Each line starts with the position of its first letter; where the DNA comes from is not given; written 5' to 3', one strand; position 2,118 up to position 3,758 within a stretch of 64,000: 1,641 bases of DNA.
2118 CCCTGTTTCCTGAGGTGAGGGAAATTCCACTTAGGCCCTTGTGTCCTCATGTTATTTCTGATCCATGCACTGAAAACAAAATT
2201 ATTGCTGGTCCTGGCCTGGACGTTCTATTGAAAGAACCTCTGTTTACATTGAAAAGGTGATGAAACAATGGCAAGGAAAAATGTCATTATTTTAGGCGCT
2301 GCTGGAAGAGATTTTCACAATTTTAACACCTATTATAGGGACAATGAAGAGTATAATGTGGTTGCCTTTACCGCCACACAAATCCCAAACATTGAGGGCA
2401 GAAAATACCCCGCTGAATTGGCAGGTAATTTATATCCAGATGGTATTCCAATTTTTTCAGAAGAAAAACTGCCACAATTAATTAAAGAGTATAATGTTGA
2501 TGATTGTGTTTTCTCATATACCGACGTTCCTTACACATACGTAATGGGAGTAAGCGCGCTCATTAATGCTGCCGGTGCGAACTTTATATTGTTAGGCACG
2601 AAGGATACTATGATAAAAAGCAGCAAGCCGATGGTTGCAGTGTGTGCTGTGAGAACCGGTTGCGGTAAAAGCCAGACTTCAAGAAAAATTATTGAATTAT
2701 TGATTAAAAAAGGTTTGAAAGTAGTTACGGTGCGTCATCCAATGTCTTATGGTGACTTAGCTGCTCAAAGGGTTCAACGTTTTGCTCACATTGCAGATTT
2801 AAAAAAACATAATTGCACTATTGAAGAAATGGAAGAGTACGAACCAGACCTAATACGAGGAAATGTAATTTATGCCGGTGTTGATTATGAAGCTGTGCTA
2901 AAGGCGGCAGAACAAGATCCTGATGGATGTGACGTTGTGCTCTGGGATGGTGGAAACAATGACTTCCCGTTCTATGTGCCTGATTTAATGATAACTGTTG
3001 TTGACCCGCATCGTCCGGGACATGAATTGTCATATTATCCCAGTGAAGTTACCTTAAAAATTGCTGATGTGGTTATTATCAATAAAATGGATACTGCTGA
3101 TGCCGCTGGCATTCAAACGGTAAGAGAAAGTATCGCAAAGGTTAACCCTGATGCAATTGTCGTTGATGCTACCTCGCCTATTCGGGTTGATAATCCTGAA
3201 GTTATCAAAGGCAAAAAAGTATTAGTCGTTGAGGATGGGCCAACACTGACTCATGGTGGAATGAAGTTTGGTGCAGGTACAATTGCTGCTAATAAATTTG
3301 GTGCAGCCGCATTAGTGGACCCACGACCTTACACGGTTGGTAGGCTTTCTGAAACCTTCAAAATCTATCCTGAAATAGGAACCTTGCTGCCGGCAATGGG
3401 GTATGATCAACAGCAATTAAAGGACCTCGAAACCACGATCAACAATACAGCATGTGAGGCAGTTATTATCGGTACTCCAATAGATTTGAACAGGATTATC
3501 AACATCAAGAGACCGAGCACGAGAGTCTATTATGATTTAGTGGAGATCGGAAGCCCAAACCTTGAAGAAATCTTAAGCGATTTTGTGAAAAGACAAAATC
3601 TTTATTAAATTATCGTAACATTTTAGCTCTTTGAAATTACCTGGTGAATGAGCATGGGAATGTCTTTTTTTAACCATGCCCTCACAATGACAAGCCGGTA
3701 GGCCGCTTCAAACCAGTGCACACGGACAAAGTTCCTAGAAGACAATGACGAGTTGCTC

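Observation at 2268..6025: arcA-less arginine/citrulline catabolic cluster: a COG2403 (cyclic-2,3-DPG-synthetase-like) P-loop protein sits where arginine deiminase would be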

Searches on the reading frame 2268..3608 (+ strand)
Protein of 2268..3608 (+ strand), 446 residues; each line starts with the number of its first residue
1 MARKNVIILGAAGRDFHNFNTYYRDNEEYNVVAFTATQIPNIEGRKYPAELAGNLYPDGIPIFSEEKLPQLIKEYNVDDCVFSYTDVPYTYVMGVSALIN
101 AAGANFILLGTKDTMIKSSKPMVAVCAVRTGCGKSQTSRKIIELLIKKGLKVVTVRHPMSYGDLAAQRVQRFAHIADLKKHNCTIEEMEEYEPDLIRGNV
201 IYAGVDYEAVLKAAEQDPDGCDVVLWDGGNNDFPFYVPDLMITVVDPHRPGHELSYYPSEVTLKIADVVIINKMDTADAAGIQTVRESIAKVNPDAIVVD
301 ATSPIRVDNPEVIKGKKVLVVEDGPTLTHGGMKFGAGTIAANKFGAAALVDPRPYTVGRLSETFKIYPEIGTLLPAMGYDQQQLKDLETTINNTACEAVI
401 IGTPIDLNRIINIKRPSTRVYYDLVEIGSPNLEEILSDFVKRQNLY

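Call 3: search_protein_families(library=pfam, proteins=[window:2268-3608:+])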
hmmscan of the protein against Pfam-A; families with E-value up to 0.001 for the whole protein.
window:2268-3608:+ (446 aa): 1 family
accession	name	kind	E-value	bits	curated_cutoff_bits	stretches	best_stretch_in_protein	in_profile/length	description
PF02492.25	cobW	-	2.6e-05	24.3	20.7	1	237-299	114-179/180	CobW/HypB/UreG, nucleotide-binding domain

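Call 4: search_protein_families(library=ncbifam, proteins=[window:2268-3608:+])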
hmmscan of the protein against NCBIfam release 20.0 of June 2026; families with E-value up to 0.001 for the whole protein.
window:2268-3608:+ (446 aa): 1 family
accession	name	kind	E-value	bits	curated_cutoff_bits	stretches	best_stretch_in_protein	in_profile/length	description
TIGR02475.1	CobW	equivalog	0.00069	18.6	332.1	0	262-316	171-224/342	cobalamin biosynthesis protein CobW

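Call 6: search_solved_structures(query=window:2268-3608:+, max_evalue=1)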
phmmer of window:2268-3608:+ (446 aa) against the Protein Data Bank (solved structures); distinct sequences matched with E-value up to 1: 2.
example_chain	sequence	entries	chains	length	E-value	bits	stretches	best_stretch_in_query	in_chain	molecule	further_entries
9sxb_A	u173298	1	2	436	1.5e-05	27.2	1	221-376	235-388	Cyclic 2,3-diphosphoglycerate synthetase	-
2hf8_A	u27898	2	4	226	0.0086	18.1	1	262-299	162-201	Probable hydrogenase nickel incorporation protein hypB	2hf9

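Call 11: find_homologous_proteins(query=window:2268-3608:+, max_evalue=0.00001)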
Query window:2268-3608:+ (446 aa): 8000 proteins with E <= 0.00001 among 8000 candidates; the best 120 are listed.
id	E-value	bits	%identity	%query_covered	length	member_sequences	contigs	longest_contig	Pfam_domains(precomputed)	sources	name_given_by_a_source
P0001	1.3e-280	948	93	100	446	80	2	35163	-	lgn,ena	-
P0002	7.2e-263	890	85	100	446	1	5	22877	-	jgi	-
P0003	8.8e-253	857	82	100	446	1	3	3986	-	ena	-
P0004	8.6e-252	853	82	100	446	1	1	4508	-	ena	-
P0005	6.2e-249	844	82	98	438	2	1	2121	-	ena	-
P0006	2.5e-247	839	80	99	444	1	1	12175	-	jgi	-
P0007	5.4e-247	838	80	99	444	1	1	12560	-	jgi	-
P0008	1.1e-244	830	79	100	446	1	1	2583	-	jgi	jgi:predicted GTPase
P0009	1.9e-244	829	79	100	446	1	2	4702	-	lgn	-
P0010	4.9e-244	828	80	99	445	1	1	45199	-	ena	-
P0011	9.1e-244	827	80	99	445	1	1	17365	-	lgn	-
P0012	1.7e-243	826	80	99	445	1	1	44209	-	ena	-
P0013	5.2e-243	825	79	100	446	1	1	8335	-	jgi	jgi:predicted GTPase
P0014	6.4e-243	824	77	100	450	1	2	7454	-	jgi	jgi:predicted GTPase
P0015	1.1e-242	823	79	100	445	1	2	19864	-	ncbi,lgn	-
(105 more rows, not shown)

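Call 15: find_encoding_contigs(protein=window:2268-3608:+, flank=10000, max_places=4)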
Protein window:2268-3608:+ (446 aa): no gene with exactly this product is on record in the collection.

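Call 20: search_protein_representatives(protein=window:2268-3608:+)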
Query: 446 residues. Proteins with E-value up to 0.001 (for the whole library): 3675; up to 1e-10: 2346; up to 1e-30: 611. The best 150 are listed.
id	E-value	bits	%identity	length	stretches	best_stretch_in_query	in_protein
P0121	1.6e-203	692.8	66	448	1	2-443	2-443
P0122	2.2e-145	501.2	52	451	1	4-443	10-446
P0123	2.6e-141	487.7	55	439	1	4-412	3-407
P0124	7.4e-129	446.7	45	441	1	4-442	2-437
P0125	1.2e-125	436.1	47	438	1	1-434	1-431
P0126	6.5e-124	430.4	50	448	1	5-423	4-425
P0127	8.3e-123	426.8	46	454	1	3-436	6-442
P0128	7.5e-122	423.6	46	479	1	5-441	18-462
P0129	4.7e-121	421.0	47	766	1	6-436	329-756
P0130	2.8e-117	408.6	47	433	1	4-441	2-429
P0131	7.2e-117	407.2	45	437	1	1-442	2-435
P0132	2.9e-116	405.2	41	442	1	3-439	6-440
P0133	3.4e-115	401.7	66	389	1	9-277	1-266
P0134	2.1e-112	392.5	56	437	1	1-320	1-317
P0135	1.1e-108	380.2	46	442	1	4-438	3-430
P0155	2.1e-96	339.8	43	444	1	3-425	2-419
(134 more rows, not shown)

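Call 22: list_cluster_members(proteins=[P0132, P0135, P0125, P0130, P0155, P0124, P0131, P0123, P0121, P0001])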
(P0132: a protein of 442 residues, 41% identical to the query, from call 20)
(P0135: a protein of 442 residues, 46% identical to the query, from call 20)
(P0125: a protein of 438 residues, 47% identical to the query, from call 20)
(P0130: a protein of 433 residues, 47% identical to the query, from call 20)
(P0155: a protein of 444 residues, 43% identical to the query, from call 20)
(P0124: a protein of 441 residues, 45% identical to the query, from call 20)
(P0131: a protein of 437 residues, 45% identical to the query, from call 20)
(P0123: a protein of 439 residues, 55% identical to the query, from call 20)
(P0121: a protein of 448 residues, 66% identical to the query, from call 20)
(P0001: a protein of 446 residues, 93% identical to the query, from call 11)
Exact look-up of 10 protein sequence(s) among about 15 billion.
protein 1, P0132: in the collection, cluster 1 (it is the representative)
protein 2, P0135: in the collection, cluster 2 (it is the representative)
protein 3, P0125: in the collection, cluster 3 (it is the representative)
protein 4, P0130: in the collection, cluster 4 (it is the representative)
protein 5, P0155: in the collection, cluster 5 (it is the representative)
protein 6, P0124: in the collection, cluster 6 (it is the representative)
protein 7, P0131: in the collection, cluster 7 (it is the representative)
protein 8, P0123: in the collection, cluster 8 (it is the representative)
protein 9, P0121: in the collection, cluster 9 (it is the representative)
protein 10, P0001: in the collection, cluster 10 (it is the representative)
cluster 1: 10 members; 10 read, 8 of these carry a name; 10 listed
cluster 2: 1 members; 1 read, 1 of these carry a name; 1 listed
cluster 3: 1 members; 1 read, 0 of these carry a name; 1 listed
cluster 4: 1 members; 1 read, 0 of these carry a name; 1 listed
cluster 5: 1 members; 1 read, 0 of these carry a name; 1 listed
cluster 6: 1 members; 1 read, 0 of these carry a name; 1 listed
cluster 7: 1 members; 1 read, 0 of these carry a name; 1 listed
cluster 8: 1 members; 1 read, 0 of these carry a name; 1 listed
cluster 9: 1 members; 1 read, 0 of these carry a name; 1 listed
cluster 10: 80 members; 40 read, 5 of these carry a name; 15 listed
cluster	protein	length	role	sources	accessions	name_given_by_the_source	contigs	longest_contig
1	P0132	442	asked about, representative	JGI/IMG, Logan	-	predicted GTPase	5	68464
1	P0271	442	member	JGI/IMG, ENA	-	predicted GTPase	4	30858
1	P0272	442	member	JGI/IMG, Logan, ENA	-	predicted GTPase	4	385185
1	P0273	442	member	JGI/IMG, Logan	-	predicted GTPase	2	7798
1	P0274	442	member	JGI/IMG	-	predicted GTPase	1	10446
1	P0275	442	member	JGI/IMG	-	predicted GTPase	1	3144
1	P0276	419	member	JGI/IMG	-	predicted GTPase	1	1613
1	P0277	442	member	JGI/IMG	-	predicted GTPase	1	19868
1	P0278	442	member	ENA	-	-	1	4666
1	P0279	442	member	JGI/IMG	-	-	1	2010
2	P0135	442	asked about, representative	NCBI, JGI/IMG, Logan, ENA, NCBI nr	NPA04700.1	MAG: GTPase [Crenarchaeota archaeon] | GTPase [Thermoproteota archaeon]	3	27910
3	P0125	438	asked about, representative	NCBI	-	-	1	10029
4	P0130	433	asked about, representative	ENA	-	-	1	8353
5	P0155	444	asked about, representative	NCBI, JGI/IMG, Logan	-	-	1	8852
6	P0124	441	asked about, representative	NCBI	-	-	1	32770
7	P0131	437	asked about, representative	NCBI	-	-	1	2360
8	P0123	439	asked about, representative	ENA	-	-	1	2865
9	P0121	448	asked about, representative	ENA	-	-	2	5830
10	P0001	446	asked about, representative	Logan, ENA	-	-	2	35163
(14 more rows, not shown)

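Call 26: find_related_loci(query=A2, collection=genome_contigs, flank=8000)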
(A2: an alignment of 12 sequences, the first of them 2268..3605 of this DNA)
Query A2 (446 aa) in genome_contigs; peptide patterns used: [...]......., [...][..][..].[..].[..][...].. (x = any residue, [..] = any of these).
600 stretches matched a pattern (row limit reached: there are more); 599 encode a relative of the query (tblastn E <= 1e-3); the best 80 are kept; 80 distinct loci.
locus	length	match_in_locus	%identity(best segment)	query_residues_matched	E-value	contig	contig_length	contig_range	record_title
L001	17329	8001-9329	79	3-445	0e+0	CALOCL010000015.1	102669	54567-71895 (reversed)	MAG: uncultured Bacteroidales bacterium isolate LOGT_bin.0171 genome assembly, contig: contig_110489, whole genome shotg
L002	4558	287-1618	76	1-444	0e+0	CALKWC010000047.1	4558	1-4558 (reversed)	MAG TPA_asm: uncultured Marinilabiliales bacterium isolate SRR5894287_bin.66_CONCOCT_v1.1_MAG genome assembly, contig: E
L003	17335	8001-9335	76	1-445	0e+0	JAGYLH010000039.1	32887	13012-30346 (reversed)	MAG: Bacteroidales bacterium isolate M50B88 39, whole genome shotgun sequence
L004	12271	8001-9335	77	1-445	0e+0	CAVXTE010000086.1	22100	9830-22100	MAG: uncultured Bacteroidales bacterium isolate MFD02923.bin.2.102 genome assembly, contig: contig_51068, whole genome s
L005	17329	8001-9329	76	3-445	0e+0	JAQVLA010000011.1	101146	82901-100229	MAG: Bacteroidales bacterium isolate STF1_1 NODE_311_length_101146_cov_10.081985_Sandtown_F1, whole genome shotgun seque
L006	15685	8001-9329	76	3-445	0e+0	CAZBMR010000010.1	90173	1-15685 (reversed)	MAG TPA_asm: uncultured Lentimicrobiaceae bacterium isolate binchicken_co263_295 genome assembly, contig: NODE_40_length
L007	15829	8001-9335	77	1-445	0e+0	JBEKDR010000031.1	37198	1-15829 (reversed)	MAG: Bacteroidales bacterium isolate SPRUCE 188 SPRUCE_188_31, whole genome shotgun sequence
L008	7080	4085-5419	76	1-445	0e+0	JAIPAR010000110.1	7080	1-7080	MAG: Bacteroidales bacterium isolate Tobar12.5m-G28 Tobar12-5m-C6417, whole genome shotgun sequence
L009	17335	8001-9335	75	1-445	0e+0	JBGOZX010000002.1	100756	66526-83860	MAG: Bacteroidia bacterium isolate OBJ_0618_130150_142 k141_7993226_length_100756_cov_22.9687, whole genome shotgun sequ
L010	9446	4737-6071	73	1-445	0e+0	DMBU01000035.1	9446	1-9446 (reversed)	MAG TPA_asm: Bacteroidales bacterium isolate UBA12171 contig_1047, whole genome shotgun sequence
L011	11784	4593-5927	73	1-445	0e+0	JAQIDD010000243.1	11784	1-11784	MAG: Candidatus Delongbacteria bacterium isolate GH39 k119_91387, whole genome shotgun sequence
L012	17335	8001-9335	74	1-445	0e+0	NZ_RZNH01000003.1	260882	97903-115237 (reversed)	Marinifilum caeruleilacunae strain JC070 scaffold_2, whole genome shotgun sequence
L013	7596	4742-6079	73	1-446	0e+0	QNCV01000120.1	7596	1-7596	MAG: Candidatus Neomarinimicrobiota bacterium isolate B118_G9 B118_Guay9_scaffold_14759, whole genome shotgun sequence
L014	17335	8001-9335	74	1-445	0e+0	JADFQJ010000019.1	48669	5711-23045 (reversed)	MAG: Bacteroidetes bacterium isolate B79T3L11 B79T3L11_NODE413, whole genome shotgun sequence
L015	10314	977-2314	71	1-445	0e+0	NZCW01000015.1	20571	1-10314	MAG: Dehalococcoidales bacterium isolate ARS1168 MHASMcontig_591034, whole genome shotgun sequence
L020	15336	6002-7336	72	1-445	0e+0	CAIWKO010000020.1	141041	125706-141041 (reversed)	MAG: uncultured Bacteroidales bacterium isolate AlinenLipids_bin-7433 genome assembly, contig: bin-7433:20/70, whole gen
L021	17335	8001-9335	76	1-445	0e+0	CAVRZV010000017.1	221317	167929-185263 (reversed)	MAG: uncultured Bacteroidales bacterium isolate MFD05942.bin.2.148 genome assembly, contig: contig_8092, whole genome sh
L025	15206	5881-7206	70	1-445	0e+0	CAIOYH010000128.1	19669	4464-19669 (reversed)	uncultured bacterium isolate Kiruna_bin-04925 genome assembly, contig: bin-04925:128/230, whole genome shotgun sequence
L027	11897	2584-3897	71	3-440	0e+0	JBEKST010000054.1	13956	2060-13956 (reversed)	MAG: Bacteroidales bacterium isolate SPRUCE 540 SPRUCE_540_54, whole genome shotgun sequence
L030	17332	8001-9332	71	3-445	0e+0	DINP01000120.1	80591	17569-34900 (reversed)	MAG TPA_asm: Bacteroidales bacterium UBA5537 UBA5537_contig_554, whole genome shotgun sequence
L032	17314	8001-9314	71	1-438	0e+0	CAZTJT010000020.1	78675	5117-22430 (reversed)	MAG TPA_asm: uncultured Rikenellaceae bacterium isolate binchicken_co7_100 genome assembly, contig: NODE_608_length_7867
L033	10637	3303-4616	70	3-440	0e+0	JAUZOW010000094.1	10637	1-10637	MAG: Bacteroidota bacterium isolate bin200(16d) ADOFJJCP_94, whole genome shotgun sequence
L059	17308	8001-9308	66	1-439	0e+0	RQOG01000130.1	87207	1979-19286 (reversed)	MAG: Calditrichaeota bacterium isolate Zgenome_0002 k87_4280375, whole genome shotgun sequence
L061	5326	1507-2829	63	3-445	0e+0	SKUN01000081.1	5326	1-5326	MAG: Bacteroidales bacterium isolate CSSed162cmB_104 CSSed16-2cmB-79635, whole genome shotgun sequence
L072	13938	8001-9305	64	1-438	0e+0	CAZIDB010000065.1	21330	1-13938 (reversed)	MAG TPA_asm: uncultured Melioribacter sp. isolate binchicken_co20_358 genome assembly, contig: NODE_4924_length_21330_co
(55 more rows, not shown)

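Call 30: find_homologous_proteins(query=P0132, max_evalue=1e-20)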
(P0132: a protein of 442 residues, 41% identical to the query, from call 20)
Query P0132 (442 aa): 7839 proteins with E <= 1e-20 among 8000 candidates; the best 120 are listed.
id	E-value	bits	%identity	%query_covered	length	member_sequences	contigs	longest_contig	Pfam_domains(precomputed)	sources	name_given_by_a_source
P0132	3.1e-285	964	100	100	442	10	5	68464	-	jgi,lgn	jgi:predicted GTPase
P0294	8.6e-272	919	95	100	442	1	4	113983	-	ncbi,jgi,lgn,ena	-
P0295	3.7e-269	911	93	100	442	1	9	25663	-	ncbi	ncbi:MAG: GTP-binding protein [Nitrososphaerota archaeon]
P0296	4.5e-261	884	90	100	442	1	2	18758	-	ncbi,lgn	ncbi:MAG: GTPase [Nitrososphaerota archaeon]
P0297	1.2e-260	883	90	100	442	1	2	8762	-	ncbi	ncbi:MAG: GTPase [Nitrososphaerota archaeon]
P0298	1.5e-260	882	90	100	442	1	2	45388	-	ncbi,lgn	ncbi:MAG: GTPase [Nitrososphaerota archaeon]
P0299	1.8e-260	882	90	100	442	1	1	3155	-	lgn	-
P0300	8.0e-249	844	85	100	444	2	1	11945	-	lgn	-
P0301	2.0e-164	566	58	95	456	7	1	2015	-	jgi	-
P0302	4.2e-162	558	57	95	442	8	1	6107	-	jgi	-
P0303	5.5e-162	558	57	95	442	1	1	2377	-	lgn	-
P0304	1.2e-160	553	56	95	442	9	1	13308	-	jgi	-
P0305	2.5e-160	552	56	95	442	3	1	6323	-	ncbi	-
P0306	1.0e-153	530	53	95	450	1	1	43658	-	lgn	-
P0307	5.5e-142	492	53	95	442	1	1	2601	-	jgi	-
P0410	1.2e-132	461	50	99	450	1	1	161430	-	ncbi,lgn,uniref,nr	ncbi:MAG: GTPase [Thermococcus sp.]|uniref:cyclic 2,3-diphosphoglycerate synthase n=1 Tax=Thermococc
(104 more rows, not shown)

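Call 33: find_homologous_proteins(query=P0410, max_evalue=1e-50)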
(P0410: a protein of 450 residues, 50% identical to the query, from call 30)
Query P0410 (450 aa): 8000 proteins with E <= 1e-50 among 8000 candidates; the best 120 are listed.
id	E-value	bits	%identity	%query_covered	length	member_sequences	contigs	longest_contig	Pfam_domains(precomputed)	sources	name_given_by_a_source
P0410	0.0e+0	1023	100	100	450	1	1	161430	-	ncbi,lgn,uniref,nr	ncbi:MAG: GTPase [Thermococcus sp.]|uniref:cyclic 2,3-diphosphoglycerate synthase n=1 Tax=Thermococc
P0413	0.0e+0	1015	99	100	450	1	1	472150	-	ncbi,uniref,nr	ncbi:GTPase [Thermococcus sp. M39]|uniref:cyclic 2,3-diphosphoglycerate synthase n=1 Tax=Thermococcu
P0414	0.0e+0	1012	98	100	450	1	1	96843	-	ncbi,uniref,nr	ncbi:cyclic 2,3-diphosphoglycerate synthase [Thermococcus sp. LS2]|uniref:cyclic 2,3-diphosphoglycer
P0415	1.8e-298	1008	98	100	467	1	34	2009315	-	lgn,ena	-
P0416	5.4e-298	1006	98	100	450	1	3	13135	-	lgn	-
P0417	4.1e-292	987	96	100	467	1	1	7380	-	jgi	-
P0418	3.0e-291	984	95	100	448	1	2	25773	-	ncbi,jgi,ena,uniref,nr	ncbi:MAG TPA: GTPase [Thermococcus paralvinellae]|uniref:GTPase n=1 Tax=Thermococcus paralvinellae T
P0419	2.7e-290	981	94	100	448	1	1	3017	-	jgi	-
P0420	7.2e-288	973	94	99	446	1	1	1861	-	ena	-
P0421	7.3e-274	927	90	98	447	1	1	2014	-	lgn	-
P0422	6.9e-271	917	87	100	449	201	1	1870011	PF02492.26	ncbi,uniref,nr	ncbi:cyclic 2,3-diphosphoglycerate synthase [Thermococcus sp. 21S9]|uniref:cyclic 2,3-diphosphoglyce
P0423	2.1e-270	915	89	98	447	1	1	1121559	-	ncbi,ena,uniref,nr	ncbi:cyclic 2,3-diphosphoglycerate synthase [Thermococcus sp. PK]|uniref:cyclic 2,3-diphosphoglycera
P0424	2.3e-270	915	89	98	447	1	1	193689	-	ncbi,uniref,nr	ncbi:cyclic 2,3-diphosphoglycerate synthase [Thermococcus alcaliphilus]|uniref:cyclic 2,3-diphosphog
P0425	4.6e-270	914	89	98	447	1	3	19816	-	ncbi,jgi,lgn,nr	ncbi:MAG: GTPase-like protein [Thermococcales archaeon 44_46]|nr:MAG: GTPase-like protein [Thermococ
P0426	1.7e-269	912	89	98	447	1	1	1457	-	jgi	-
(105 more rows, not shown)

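Call 34: list_cluster_members(proteins=[P0422])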
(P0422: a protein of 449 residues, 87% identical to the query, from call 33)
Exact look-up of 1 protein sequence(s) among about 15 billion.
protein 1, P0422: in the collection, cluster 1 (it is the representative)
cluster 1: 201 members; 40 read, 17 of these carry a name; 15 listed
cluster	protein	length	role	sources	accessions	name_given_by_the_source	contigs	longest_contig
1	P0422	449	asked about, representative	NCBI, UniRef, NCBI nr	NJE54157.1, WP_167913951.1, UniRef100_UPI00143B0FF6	cyclic 2,3-diphosphoglycerate synthase [Thermococcus sp. 21S9] | cyclic 2,3-diphosphoglycerate synthase n=1 Tax=Thermococcus sp. 21S9 TaxID=1638223 ...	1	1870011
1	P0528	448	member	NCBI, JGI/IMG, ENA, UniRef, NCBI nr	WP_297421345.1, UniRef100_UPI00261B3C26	cyclic 2,3-diphosphoglycerate synthase [Thermococcus sp.] | cyclic 2,3-diphosphoglycerate synthase n=1 Tax=Thermococcus sp. TaxID=35749 ...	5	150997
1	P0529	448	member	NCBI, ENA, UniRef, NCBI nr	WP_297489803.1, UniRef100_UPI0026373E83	cyclic 2,3-diphosphoglycerate synthase [Thermococcus sp.] | cyclic 2,3-diphosphoglycerate synthase n=1 Tax=Thermococcus sp. TaxID=35749 ...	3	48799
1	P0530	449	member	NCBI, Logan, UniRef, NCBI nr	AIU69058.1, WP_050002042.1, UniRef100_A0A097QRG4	GTPase [Thermococcus eurythermalis] | GTPase n=1 Tax=Thermococcus eurythermalis TaxID=1505907 RepID=A0A097QRG4_9EURY | cyclic 2,3-diphosphoglycerate synthase [Thermococcus eurythermalis]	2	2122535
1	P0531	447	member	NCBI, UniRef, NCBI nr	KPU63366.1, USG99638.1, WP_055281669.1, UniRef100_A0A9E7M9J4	cyclic 2,3-diphosphoglycerate synthase [Thermococcus argininiproducens] | Cyclic 2,3-diphosphoglycerate synthase n=1 Tax=Thermococcus argininiproducens ... | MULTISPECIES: cyclic 2,3-diphosphoglycerate synthase [Thermococcus]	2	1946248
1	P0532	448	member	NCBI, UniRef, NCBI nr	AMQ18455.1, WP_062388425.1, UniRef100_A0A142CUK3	cyclic 2,3-diphosphoglycerate synthase [Thermococcus peptonophilus] | GTPase n=1 Tax=Thermococcus peptonophilus TaxID=53952 RepID=A0A142CUK3_9EURY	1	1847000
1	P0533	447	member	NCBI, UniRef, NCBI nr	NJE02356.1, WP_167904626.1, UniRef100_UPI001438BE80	cyclic 2,3-diphosphoglycerate synthase [Thermococcus sp. JdF3] | cyclic 2,3-diphosphoglycerate synthase n=1 Tax=Thermococcus sp. JdF3 TaxID=1638258 ...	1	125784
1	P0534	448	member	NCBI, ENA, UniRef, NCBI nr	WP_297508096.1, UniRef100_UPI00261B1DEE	cyclic 2,3-diphosphoglycerate synthase [Thermococcus sp.] | cyclic 2,3-diphosphoglycerate synthase n=1 Tax=Thermococcus sp. TaxID=35749 ...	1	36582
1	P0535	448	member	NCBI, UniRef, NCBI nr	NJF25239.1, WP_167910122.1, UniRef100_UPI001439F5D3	cyclic 2,3-diphosphoglycerate synthase [Thermococcus sp. Bubb.Bath] | cyclic 2,3-diphosphoglycerate synthase n=1 Tax=Thermococcus sp. Bubb.Bath TaxID=1638242 ...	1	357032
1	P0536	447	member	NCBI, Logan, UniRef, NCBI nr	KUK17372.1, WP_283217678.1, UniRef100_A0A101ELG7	cyclic 2,3-diphosphoglycerate synthase [Thermococcus sibiricus] | GTPase-like protein n=1 Tax=Thermococcus sibiricus TaxID=172049 RepID=A0A101ELG7_9EURY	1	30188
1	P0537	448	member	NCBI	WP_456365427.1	cyclic 2,3-diphosphoglycerate synthase [Thermococcus sp.]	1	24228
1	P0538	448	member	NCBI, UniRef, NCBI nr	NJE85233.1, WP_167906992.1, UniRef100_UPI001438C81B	GTPase [Thermococcus sp. CX2] | cyclic 2,3-diphosphoglycerate synthase n=1 Tax=Thermococcus sp. CX2 TaxID=163006 ... | cyclic 2,3-diphosphoglycerate synthase [Thermococcus sp. CX2]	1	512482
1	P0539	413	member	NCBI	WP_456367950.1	cyclic 2,3-diphosphoglycerate synthase, partial [Thermococcus sp.]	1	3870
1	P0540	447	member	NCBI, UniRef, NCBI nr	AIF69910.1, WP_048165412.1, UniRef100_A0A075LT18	GTPase [Palaeococcus pacificus DY20341] | GTPase n=1 Tax=Palaeococcus pacificus DY20341 TaxID=1343739 RepID=A0A075LT18_9EURY | cyclic 2,3-diphosphoglycerate synthase [Palaeococcus pacificus]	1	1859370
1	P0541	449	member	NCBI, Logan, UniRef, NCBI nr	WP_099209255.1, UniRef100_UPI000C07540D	cyclic 2,3-diphosphoglycerate synthase [Thermococcus henrietii] | cyclic 2,3-diphosphoglycerate synthase n=1 Tax=Thermococcus henrietii TaxID=2016361 ...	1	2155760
